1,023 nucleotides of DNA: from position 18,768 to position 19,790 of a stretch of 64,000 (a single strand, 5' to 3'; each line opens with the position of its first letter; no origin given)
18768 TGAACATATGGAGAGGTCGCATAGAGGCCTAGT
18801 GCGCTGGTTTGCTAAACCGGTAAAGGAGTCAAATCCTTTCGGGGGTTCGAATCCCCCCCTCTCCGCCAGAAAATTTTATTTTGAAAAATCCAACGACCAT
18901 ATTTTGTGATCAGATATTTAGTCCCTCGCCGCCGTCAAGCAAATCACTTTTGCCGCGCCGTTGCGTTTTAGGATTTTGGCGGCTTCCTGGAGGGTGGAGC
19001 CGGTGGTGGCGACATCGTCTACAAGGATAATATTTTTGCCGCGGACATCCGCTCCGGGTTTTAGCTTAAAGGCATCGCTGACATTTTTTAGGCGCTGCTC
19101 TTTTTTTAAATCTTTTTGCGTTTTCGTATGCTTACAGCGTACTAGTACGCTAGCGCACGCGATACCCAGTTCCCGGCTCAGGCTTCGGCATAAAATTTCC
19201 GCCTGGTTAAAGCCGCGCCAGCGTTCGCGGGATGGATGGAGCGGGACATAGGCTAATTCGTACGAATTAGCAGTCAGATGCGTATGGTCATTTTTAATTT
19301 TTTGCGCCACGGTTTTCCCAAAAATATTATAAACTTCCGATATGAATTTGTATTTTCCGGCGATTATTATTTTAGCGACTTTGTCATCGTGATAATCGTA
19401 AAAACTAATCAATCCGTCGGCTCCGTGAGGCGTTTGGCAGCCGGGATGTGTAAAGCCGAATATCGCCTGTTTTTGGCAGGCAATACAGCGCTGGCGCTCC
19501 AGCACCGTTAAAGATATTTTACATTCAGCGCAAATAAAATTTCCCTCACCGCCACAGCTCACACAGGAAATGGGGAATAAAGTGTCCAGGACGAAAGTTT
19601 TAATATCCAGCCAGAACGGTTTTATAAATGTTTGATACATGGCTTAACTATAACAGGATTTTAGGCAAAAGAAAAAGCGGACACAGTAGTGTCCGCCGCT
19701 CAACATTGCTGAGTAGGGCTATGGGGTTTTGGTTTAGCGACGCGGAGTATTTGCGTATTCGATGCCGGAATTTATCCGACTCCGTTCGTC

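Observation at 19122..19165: Palindromic element (core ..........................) present three times, once in-frame inside comF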

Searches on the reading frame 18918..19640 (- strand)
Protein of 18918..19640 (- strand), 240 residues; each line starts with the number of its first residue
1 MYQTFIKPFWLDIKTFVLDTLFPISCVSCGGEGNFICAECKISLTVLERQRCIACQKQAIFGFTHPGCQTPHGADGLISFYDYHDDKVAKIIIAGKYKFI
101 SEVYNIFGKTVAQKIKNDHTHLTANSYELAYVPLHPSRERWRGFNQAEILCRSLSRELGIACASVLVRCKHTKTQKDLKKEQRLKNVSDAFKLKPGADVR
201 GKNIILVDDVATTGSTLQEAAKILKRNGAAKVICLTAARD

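Call 11: find_homologous_proteins(query=window:18918-19640:-)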
Query window:18918-19640:- (240 aa): 1434 proteins with E <= 0.001 among 1898 candidates; the best 120 are listed.
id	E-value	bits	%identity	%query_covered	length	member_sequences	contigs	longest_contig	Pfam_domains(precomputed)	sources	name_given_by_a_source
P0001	1.0e-160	550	100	100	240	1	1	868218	PF18912.7,PF00156.34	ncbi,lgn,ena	-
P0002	7.5e-118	410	74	100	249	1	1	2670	PF18912.7,PF00156.34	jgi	-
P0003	4.7e-117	407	73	100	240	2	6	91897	PF18912.7,PF00156.34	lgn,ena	-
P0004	2.1e-112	392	70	100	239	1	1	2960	PF18912.7,PF00156.34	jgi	jgi:ComF family protein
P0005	1.1e-111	390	73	100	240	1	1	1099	PF18912.7,PF00156.34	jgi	-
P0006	6.5e-111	387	71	100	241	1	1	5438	PF18912.7,PF00156.34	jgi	jgi:competence protein ComFC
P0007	8.2e-111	387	65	100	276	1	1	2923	PF18912.7,PF00156.34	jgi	jgi:competence protein ComFC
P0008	1.1e-109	383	70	100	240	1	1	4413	PF18912.7,PF00156.34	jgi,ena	jgi:competence protein ComFC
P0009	1.3e-109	383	69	100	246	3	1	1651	PF18912.7,PF00156.34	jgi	-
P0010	1.8e-109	382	68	100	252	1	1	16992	PF18912.7,PF00156.34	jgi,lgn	jgi:competence protein ComFC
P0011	8.0e-108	377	68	100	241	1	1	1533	PF18912.7,PF00156.34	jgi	jgi:competence protein ComFC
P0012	9.7e-108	377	64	100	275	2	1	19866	PF18912.7,PF00156.34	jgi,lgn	-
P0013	1.4e-107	376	67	100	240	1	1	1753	PF18912.7,PF00156.34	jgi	jgi:competence protein ComFC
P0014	2.1e-107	376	68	100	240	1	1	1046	PF18912.7,PF00156.34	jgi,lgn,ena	-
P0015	2.7e-107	375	67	100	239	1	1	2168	PF18912.7,PF00156.34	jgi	jgi:ComF family protein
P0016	3.1e-107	375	68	100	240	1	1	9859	PF18912.7,PF00156.34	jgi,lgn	jgi:ComF family protein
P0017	3.9e-107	375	70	100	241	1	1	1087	PF18912.7,PF00156.34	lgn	-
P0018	5.0e-107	375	69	100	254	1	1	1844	PF18912.7,PF00156.34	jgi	jgi:competence protein ComFC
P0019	4.8e-106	371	62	100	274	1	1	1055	PF18912.7,PF00156.34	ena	-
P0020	2.5e-105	369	69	100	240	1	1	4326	PF18912.7,PF00156.34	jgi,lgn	jgi:competence protein ComFC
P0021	4.9e-105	368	66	100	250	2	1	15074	PF18912.7,PF00156.34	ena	-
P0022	1.1e-103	364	67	100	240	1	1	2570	PF18912.7,PF00156.34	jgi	-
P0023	1.9e-103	363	67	100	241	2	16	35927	PF18912.7,PF00156.34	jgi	jgi:competence protein ComFC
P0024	2.3e-103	363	67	100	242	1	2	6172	PF18912.7,PF00156.34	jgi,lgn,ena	jgi:ComF family protein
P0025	1.0e-102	360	67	100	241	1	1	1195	PF18912.7,PF00156.34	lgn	-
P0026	1.4e-102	360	61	100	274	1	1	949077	PF18912.7,PF00156.34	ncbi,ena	-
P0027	1.5e-102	360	66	100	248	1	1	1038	PF18912.7,PF00156.34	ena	-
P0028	4.7e-102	358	65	100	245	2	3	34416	PF18912.7,PF00156.34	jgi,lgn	-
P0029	4.8e-102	358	69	100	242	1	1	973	PF18912.7,PF00156.34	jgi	jgi:competence protein ComFC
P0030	7.4e-102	358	67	100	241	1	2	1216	PF18912.7,PF00156.34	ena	-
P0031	9.6e-101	354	65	100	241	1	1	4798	PF18912.7,PF00156.34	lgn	-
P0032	3.5e-99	349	62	100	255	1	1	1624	PF18912.7,PF00156.34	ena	-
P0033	3.4e-98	346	63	100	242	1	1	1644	PF18912.7,PF00156.34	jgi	jgi:competence protein ComFC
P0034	6.7e-98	345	64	100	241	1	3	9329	PF18912.7,PF00156.34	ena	-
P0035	1.1e-97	344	64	100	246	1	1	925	PF18912.7,PF00156.34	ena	-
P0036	1.7e-97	343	63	100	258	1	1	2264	PF18912.7,PF00156.34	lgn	-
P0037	1.1e-96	341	65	100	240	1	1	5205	PF18912.7,PF00156.34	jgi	jgi:competence protein ComFC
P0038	1.5e-96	340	64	100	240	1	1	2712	PF18912.7,PF00156.34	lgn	-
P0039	1.5e-96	340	65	100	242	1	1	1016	PF18912.7,PF00156.34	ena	-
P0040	2.6e-96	339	64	100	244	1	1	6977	PF18912.7,PF00156.34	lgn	-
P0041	2.6e-96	339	63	100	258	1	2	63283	PF18912.7,PF00156.34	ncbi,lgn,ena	-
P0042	3.5e-96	339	65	100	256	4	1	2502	PF00156.34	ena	-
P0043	7.4e-96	338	63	100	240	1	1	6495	PF18912.7,PF00156.34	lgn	-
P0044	7.5e-96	338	62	100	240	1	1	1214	PF18912.7,PF00156.34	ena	-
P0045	1.8e-95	337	63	100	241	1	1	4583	PF18912.7,PF00156.34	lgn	-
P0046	1.8e-95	337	62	100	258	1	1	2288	PF18912.7,PF00156.34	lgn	-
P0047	1.9e-95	337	62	100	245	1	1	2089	PF18912.7,PF00156.34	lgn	-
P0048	3.3e-95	336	63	100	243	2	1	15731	PF18912.7,PF00156.34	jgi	jgi:competence protein ComFC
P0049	6.6e-95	335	62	100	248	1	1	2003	PF18912.7,PF00156.34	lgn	-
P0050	1.9e-94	333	63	100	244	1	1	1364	PF18912.7,PF00156.34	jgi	jgi:ComF family protein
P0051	2.4e-94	333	61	100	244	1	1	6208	PF18912.7,PF00156.34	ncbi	-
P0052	3.3e-94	333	63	100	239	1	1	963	PF18912.7,PF00156.34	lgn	-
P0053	4.0e-94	332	64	100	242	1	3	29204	PF18912.7,PF00156.34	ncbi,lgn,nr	ncbi:MAG: phosphoribosyltransferase family protein [Candidatus Doudnabacteria bacterium]|nr:phosphor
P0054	5.2e-94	332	60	100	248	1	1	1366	PF18912.7,PF00156.34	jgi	jgi:competence protein ComFC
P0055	6.9e-94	331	61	100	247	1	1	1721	PF18912.7,PF00156.34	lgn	-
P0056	2.0e-93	330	64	100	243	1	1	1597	PF00156.34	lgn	-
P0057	2.2e-93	330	63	100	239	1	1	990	PF18912.7,PF00156.34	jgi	jgi:competence protein ComFC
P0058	4.3e-93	329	59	100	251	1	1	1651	PF18912.7,PF00156.34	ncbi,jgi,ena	jgi:ComF family protein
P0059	5.0e-93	329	55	100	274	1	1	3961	PF18912.7,PF00156.34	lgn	-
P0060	9.9e-93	328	60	100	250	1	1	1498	PF18912.7,PF00156.34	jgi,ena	-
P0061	1.6e-92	327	61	100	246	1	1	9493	PF18912.7,PF00156.34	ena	-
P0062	5.2e-92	325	60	100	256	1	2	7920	PF18912.7,PF00156.34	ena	-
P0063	6.0e-92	325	59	100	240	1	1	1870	PF18912.7,PF00156.34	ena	-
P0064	1.6e-91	324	61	100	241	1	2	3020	PF18912.7,PF00156.34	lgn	-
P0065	2.7e-91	323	60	100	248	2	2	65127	PF18912.7,PF00156.34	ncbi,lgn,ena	-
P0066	3.3e-91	323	58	100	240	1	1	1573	PF18912.7,PF00156.34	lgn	-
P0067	4.3e-91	322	61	100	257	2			PF18912.7,PF00156.34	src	-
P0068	8.7e-91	321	59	100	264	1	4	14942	PF00156.34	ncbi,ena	-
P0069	1.0e-90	321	61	100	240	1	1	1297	PF18912.7,PF00156.34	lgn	-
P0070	5.4e-90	319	60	100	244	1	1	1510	PF18912.7,PF00156.34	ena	-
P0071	3.2e-89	316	58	100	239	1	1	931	PF18912.7,PF00156.34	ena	-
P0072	3.9e-89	316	60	100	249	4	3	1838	PF18912.7,PF00156.34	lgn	-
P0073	7.3e-89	315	70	85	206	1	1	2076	PF00156.34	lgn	-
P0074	1.8e-88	314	54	100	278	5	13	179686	PF18912.7,PF00156.34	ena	-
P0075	2.3e-88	313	58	100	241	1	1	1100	PF18912.7,PF00156.34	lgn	-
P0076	3.4e-88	313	70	81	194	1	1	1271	PF00156.34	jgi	jgi:competence protein ComFC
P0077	3.7e-88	313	59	100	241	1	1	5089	PF18912.7,PF00156.34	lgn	-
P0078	4.0e-88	313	59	100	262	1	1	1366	PF18912.7,PF00156.34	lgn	-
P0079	5.6e-88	312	59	100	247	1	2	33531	PF18912.7,PF00156.34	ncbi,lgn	-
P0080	6.9e-88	312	59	100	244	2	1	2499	PF18912.7,PF00156.34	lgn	-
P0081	1.5e-87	311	52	100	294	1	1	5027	PF18912.7,PF00156.34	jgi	jgi:ComF family protein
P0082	1.5e-87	311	58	100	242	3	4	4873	PF18912.7,PF00156.34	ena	-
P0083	1.9e-87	310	58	100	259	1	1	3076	PF18912.7,PF00156.34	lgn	-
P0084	3.0e-87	310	59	100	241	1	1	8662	PF18912.7,PF00156.34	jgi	jgi:ComF family protein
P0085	3.2e-87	310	70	83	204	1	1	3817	PF00156.34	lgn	-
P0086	1.2e-86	308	70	82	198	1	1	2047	PF00156.34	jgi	jgi:ComF family protein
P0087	1.7e-86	307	56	100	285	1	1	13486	PF18912.7,PF00156.34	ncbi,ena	-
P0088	2.5e-86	307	55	100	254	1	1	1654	PF18912.7,PF00156.34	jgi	jgi:competence protein ComFC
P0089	1.3e-85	304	56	100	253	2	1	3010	PF18912.7,PF00156.34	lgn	-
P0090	1.5e-85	304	58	100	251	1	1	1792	PF18912.7,PF00156.34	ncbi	-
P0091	1.6e-85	304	54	100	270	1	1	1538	PF18912.7,PF00156.34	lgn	-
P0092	1.7e-85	304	56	100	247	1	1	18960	PF18912.7,PF00156.34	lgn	-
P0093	4.7e-85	303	53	100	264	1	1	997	PF18912.7,PF00156.34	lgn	-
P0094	5.1e-85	302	58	100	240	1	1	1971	PF18912.7,PF00156.34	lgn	-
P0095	1.1e-84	301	57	100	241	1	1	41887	PF00156.34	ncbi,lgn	-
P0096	1.3e-84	301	56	100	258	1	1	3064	PF18912.7,PF00156.34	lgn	-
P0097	2.1e-84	300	58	100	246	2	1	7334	PF18912.7,PF00156.34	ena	-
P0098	2.9e-84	300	55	100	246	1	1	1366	PF18912.7,PF00156.34,PF14572.13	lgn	-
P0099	3.1e-84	300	56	100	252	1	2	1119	PF18912.7,PF00156.34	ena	-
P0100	3.5e-84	300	55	100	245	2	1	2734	PF18912.7,PF00156.34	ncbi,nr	ncbi:MAG: ComF family protein [Candidatus Doudnabacteria bacterium]|nr:ComF family protein [Candidat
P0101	3.5e-84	300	57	100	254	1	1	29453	PF18912.7,PF00156.34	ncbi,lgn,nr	ncbi:MAG: ComF family protein [Patescibacteria group bacterium]|nr:ComF family protein [Patescibacte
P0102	9.0e-84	298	55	100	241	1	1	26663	PF18912.7,PF14681.13,PF00156.34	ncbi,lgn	-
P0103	1.1e-83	298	56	100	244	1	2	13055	PF18912.7,PF00156.34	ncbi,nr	ncbi:MAG TPA: ComF family protein [Patescibacteria group bacterium]|nr:ComF family protein [Patescib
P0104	6.4e-83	296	55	100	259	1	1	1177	PF18912.7,PF00156.34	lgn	-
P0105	8.9e-83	295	54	100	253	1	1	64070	PF18912.7,PF00156.34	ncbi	-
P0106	1.3e-82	295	54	100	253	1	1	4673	PF18912.7,PF00156.34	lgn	-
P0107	2.3e-82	294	54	100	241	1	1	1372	PF18912.7,PF00156.34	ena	-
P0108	3.0e-82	293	57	100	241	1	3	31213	PF18912.7,PF00156.34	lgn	-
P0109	3.4e-82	293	55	100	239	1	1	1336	PF18912.7,PF00156.34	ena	-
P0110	7.3e-82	292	58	100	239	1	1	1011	PF18912.7,PF00156.34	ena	-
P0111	1.7e-81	291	58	95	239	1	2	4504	PF18912.7,PF00156.34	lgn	-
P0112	3.3e-81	290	51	100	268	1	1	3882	PF18912.7,PF00156.34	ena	-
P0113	3.4e-81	290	56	100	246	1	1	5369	PF18912.7,PF00156.34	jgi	jgi:ComF family protein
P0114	6.6e-81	289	59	93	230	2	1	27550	PF18912.7,PF00156.34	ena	-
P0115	9.6e-81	288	54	100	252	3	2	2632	PF18912.7,PF00156.34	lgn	-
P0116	1.6e-80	288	54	100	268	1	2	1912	PF18912.7,PF00156.34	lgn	-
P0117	5.4e-80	286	54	100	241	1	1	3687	PF18912.7,PF00156.34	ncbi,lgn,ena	-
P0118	1.2e-79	285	53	100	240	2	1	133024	PF18912.7,PF00156.34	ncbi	-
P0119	1.4e-79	285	53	100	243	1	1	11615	PF18912.7,PF00156.34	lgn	-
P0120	5.0e-79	283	54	100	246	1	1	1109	PF18912.7,PF00156.34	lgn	-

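Call 12: search_protein_families(library=pfam, proteins=[window:18918-19640:-])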
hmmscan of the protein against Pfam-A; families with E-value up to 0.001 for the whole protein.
window:18918-19640:- (240 aa): 3 families
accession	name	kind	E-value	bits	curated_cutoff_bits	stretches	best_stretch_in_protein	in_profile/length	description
PF00156.33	Pribosyltran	-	1.4e-11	44.4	26.3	1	150-238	43-124/158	Phosphoribosyl transferase domain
PF18912.6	DZR_2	-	2.9e-06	27.4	27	1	17-58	1-45/56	Double zinc ribbon domain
PF14572.12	Pribosyl_synth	-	0.00049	20.5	27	1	197-236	79-118/184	Phosphoribosyl synthetase-associated domain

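Call 15: find_encoding_contigs(protein=P0003, flank=10000, max_places=3)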
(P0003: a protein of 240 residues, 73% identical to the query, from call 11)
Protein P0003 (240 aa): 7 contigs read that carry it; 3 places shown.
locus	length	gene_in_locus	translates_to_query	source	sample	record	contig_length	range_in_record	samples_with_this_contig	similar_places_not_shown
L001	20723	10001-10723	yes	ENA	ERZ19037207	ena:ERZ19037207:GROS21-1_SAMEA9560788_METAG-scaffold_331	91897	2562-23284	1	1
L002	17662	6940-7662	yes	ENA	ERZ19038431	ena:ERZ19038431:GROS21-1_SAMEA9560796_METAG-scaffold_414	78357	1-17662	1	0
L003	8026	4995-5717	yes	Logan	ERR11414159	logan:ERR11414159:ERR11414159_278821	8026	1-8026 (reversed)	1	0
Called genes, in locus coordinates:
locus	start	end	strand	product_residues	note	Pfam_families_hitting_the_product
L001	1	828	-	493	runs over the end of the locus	PF01425:Amidase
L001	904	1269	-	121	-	PF02686:GatC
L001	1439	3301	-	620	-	PF07517:SecA_DEAD, PF01043:SecA_PP_bind, PF21090:P-loop_SecA, PF07516:SecA_SW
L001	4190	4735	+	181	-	PF04011:LemA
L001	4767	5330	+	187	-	PF07963:N_methyl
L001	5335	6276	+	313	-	PF01435:Peptidase_M48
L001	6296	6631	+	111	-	-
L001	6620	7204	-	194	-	PF21982:RecX_HTH1, PF02631:RecX_HTH2 (faint)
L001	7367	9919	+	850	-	PF02861:Clp_N, PF02861:Clp_N, PF23569:NBD_SMAX1, PF00004:AAA, PF17871:AAA_lid_9, PF00004:AAA, PF07724:AAA_2, PF07728:AAA_5, +6 more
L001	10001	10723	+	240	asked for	PF18912:DZR_2 (weak), PF00156:Pribosyltran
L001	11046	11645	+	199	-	PF07638:Sigma70_ECF (weak), PF04542:Sigma70_r2, PF08281:Sigma70_r4_2, PF04545:Sigma70_r4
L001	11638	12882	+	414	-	PF18915:DUF5667, PF18914:DUF5666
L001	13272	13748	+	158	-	PF18923:DUF5673 (faint)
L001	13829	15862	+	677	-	PF17191:RecG_wedge, PF01336:tRNA_anti-codon (weak), PF22590:Cas3-like_C_2 (faint), PF00270:DEAD, PF04851:ResIII, PF00271:Helicase_C, PF19833:RecG_dom3_C (weak)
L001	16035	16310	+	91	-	-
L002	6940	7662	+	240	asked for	PF18912:DZR_2 (weak), PF00156:Pribosyltran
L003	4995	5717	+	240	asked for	PF18912:DZR_2 (weak), PF00156:Pribosyltran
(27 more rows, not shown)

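Call 32: find_encoding_contigs(protein=P0026, flank=10000, max_places=1)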
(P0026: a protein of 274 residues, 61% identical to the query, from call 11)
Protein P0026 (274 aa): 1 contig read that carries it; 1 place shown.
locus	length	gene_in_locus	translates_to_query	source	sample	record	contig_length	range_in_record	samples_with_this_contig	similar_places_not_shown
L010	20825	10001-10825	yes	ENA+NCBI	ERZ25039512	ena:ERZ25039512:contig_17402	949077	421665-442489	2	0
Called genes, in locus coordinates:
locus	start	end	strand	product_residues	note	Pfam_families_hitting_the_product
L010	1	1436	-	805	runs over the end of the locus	PF07517:SecA_DEAD, PF01043:SecA_PP_bind, PF21090:P-loop_SecA, PF07516:SecA_SW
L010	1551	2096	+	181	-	PF04011:LemA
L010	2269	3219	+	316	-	PF05569:Peptidase_M56 (weak), PF01435:Peptidase_M48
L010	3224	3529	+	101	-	-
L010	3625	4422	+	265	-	-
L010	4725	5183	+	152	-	PF12762:DDE_Tnp_IS1595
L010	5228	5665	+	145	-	-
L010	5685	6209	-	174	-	PF21982:RecX_HTH1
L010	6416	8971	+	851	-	PF02861:Clp_N, PF13191:AAA_16 (weak), PF00004:AAA, PF17871:AAA_lid_9, PF00004:AAA, PF07724:AAA_2, PF07728:AAA_5, PF10431:ClpB_D2-small, +5 more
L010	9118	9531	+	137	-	-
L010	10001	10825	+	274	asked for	PF18912:DZR_2 (faint), PF00156:Pribosyltran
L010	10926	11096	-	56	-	-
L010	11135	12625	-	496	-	-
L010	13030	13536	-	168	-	-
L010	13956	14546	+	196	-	PF04542:Sigma70_r2, PF08281:Sigma70_r4_2, PF04545:Sigma70_r4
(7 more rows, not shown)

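Call 33: find_encoding_contigs(protein=P0041, flank=10000, max_places=1)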
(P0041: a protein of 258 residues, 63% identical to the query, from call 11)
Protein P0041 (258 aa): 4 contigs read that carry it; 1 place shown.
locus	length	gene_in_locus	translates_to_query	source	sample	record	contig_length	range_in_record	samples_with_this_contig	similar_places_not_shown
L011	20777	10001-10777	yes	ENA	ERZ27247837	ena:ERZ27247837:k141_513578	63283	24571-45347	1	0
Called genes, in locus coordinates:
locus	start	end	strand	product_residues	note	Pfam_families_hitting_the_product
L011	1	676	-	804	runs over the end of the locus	PF07517:SecA_DEAD, PF01043:SecA_PP_bind, PF21090:P-loop_SecA, PF07516:SecA_SW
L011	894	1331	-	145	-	-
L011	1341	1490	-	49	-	-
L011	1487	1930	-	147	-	-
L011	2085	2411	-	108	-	PF01371:Trp_repressor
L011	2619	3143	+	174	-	PF04011:LemA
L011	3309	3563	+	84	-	PF13366:PDDEXK_3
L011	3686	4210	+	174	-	PF07963:N_methyl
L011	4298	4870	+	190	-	PF07963:N_methyl, PF08334:T2SSG (faint)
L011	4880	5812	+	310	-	PF01435:Peptidase_M48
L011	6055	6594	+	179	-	-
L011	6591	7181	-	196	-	PF21982:RecX_HTH1, PF02631:RecX_HTH2 (weak)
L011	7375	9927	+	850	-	PF02861:Clp_N, PF23569:NBD_SMAX1, PF00004:AAA, PF17871:AAA_lid_9, PF00004:AAA, PF07724:AAA_2, PF07728:AAA_5, PF10431:ClpB_D2-small, +5 more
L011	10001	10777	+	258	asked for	PF18912:DZR_2 (weak), PF00156:Pribosyltran (weak)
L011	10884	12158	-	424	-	-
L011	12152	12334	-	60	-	-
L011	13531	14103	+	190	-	PF04542:Sigma70_r2, PF08281:Sigma70_r4_2, PF04545:Sigma70_r4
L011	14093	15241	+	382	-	PF18915:DUF5667 (weak), PF18914:DUF5666 (weak)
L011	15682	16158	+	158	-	-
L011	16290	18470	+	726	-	PF17191:RecG_wedge, PF00270:DEAD, PF04851:ResIII, PF00271:Helicase_C, PF19833:RecG_dom3_C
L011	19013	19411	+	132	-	PF01258:zf-dskA_traR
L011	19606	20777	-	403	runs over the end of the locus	PF13481:AAA_25, PF03796:DnaB_C (weak), PF06745:ATPase, PF23442:DUF7125, PF00004:AAA (weak), PF13541:ChlI, PF05362:Lon_C (weak)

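Call 34: find_encoding_contigs(protein=P0028, flank=10000, max_places=1)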
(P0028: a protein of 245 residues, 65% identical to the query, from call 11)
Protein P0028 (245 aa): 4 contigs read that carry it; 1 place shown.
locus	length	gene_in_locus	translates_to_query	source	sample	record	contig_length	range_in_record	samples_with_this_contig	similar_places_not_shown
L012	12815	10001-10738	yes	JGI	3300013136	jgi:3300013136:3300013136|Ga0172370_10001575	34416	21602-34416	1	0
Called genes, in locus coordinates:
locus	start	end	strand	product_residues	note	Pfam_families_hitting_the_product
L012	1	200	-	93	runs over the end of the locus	PF02686:GatC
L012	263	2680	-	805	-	PF07517:SecA_DEAD, PF01043:SecA_PP_bind, PF21090:P-loop_SecA, PF07516:SecA_SW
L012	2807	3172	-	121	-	-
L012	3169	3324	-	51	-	-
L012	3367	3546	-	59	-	-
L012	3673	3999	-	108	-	PF01371:Trp_repressor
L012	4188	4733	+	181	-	PF04011:LemA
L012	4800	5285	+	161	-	-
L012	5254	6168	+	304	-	PF01435:Peptidase_M48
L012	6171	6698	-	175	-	PF21982:RecX_HTH1, PF02631:RecX_HTH2 (faint)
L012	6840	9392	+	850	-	PF02861:Clp_N, PF23569:NBD_SMAX1, PF00004:AAA, PF17871:AAA_lid_9, PF00004:AAA, PF07724:AAA_2, PF07728:AAA_5, PF10431:ClpB_D2-small, +4 more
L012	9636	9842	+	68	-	-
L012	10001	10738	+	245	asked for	PF18912:DZR_2, PF00156:Pribosyltran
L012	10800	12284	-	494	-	-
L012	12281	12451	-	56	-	-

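Call 66: search_protein_families(library=pfam, proteins=[L011:1487-1930:-, L011:894-1331:-, L012:2807-3172:-], max_evalue=0.01)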
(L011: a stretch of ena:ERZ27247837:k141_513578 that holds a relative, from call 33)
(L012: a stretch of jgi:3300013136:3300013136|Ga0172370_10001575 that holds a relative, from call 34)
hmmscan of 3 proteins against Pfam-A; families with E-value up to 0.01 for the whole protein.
L011:1487-1930:- (147 aa): 0 families

L011:894-1331:- (145 aa): 0 families

L012:2807-3172:- (121 aa): 0 families
